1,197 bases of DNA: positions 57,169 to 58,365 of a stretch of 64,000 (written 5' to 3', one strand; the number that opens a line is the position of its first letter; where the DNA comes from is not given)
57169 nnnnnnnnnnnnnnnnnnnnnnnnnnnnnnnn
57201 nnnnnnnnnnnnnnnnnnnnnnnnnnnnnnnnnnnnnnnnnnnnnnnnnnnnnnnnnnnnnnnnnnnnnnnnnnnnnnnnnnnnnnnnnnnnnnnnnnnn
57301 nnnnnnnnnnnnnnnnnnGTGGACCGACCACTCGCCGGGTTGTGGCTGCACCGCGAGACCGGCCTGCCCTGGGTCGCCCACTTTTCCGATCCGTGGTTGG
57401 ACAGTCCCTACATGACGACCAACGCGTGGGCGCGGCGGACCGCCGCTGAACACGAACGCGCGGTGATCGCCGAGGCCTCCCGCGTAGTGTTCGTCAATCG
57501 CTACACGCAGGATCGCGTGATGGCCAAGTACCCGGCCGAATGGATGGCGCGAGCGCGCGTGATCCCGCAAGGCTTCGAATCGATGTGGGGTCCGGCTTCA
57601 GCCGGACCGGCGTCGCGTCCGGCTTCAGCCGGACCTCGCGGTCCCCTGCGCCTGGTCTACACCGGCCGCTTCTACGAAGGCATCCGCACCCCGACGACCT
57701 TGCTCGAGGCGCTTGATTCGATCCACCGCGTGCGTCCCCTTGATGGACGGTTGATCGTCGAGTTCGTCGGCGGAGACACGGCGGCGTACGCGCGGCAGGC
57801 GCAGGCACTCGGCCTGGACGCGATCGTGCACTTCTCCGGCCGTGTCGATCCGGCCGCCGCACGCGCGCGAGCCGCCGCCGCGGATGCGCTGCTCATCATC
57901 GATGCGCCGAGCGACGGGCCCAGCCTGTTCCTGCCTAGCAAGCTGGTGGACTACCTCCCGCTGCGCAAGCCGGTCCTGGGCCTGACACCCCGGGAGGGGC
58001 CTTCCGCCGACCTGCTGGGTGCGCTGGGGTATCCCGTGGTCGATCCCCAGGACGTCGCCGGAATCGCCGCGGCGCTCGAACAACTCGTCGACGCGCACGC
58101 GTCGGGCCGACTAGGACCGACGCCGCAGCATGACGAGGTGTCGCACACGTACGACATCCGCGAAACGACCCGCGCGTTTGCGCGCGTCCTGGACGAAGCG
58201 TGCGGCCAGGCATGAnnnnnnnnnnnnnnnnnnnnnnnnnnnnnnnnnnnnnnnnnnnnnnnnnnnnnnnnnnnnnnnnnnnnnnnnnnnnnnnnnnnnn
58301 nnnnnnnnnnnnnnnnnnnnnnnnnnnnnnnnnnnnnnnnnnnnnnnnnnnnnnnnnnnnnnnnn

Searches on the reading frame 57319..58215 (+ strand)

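Call 40: search_protein_families(library=pfam, proteins=[window:57319-58215:+], max_evalue=0.01)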
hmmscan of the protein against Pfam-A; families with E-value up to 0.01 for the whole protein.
window:57319-58215:+ (298 aa): 3 families
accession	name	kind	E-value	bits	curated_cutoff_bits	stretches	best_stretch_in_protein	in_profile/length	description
PF13692.12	Glyco_trans_1_4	-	1.3e-06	29.2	27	1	111-258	3-141/142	Glycosyl transferases group 1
PF13579.12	Glyco_trans_4_4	-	3.3e-06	28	29.7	1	5-84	84-157/158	Glycosyl transferase 4-like domain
PF13439.12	Glyco_transf_4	-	0.0002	21.9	28.5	1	5-86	86-166/170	Glycosyltransferase Family 4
